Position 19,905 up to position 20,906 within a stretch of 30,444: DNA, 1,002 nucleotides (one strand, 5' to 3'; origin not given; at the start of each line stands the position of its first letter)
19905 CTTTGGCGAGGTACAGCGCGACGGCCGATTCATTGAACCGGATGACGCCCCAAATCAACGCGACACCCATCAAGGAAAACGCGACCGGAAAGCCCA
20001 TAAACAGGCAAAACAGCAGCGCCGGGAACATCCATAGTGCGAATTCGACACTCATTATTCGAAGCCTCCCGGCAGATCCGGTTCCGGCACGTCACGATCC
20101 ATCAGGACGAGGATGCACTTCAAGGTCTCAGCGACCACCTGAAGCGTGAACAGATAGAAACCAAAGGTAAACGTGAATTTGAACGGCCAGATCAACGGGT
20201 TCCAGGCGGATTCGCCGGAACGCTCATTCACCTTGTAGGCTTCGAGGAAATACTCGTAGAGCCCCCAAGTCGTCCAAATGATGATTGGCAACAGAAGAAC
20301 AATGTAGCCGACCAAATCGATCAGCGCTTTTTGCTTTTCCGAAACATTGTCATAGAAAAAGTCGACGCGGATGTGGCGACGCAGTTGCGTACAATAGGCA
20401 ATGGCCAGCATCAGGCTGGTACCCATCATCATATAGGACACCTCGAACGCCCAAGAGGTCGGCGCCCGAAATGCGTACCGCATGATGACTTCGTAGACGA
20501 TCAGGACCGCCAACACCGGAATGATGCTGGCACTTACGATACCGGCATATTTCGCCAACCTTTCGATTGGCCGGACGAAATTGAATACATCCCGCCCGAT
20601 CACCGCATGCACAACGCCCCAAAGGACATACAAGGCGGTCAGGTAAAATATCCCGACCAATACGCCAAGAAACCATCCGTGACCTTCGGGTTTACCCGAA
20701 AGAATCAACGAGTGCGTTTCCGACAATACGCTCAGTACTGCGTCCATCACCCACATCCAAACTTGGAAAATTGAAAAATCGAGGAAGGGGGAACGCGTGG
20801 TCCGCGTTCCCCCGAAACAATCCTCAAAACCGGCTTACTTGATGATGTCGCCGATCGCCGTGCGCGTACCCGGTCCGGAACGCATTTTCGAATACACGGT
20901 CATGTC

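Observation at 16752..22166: Twin promoter/operator units define a GntR-PhyH-TRAP-small CxxC protein regulon of unknown substrate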

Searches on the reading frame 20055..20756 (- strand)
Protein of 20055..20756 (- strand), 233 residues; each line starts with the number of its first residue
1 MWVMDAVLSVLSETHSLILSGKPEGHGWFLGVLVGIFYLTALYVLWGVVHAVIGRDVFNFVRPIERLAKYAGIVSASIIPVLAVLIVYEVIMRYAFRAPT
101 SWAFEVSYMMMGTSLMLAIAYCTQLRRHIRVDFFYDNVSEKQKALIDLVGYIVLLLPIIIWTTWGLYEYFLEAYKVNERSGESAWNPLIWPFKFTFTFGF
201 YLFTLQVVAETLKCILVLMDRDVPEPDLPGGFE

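Call 6: search_protein_families(library=pfam, proteins=[window:20055-20756:-], max_evalue=0.01)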
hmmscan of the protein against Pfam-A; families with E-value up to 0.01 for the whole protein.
window:20055-20756:- (233 aa): 1 family
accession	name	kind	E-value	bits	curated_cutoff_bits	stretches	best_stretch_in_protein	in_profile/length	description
PF04290.18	DctQ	-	1.9e-23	83.3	28.3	1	82-213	1-128/132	Tripartite ATP-independent periplasmic transporters, DctQ component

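Call 7: search_protein_families(library=ncbifam, proteins=[window:20055-20756:-], max_evalue=0.01)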
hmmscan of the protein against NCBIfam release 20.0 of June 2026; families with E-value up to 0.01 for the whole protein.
window:20055-20756:- (233 aa): 1 family
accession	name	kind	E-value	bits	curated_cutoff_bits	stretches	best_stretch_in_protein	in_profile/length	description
NF007374.1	PRK09877.1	equivalog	0.0086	16.4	260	1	75-166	9-99/157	2,3-diketo-L-gulonate TRAP transporter small permease YiaM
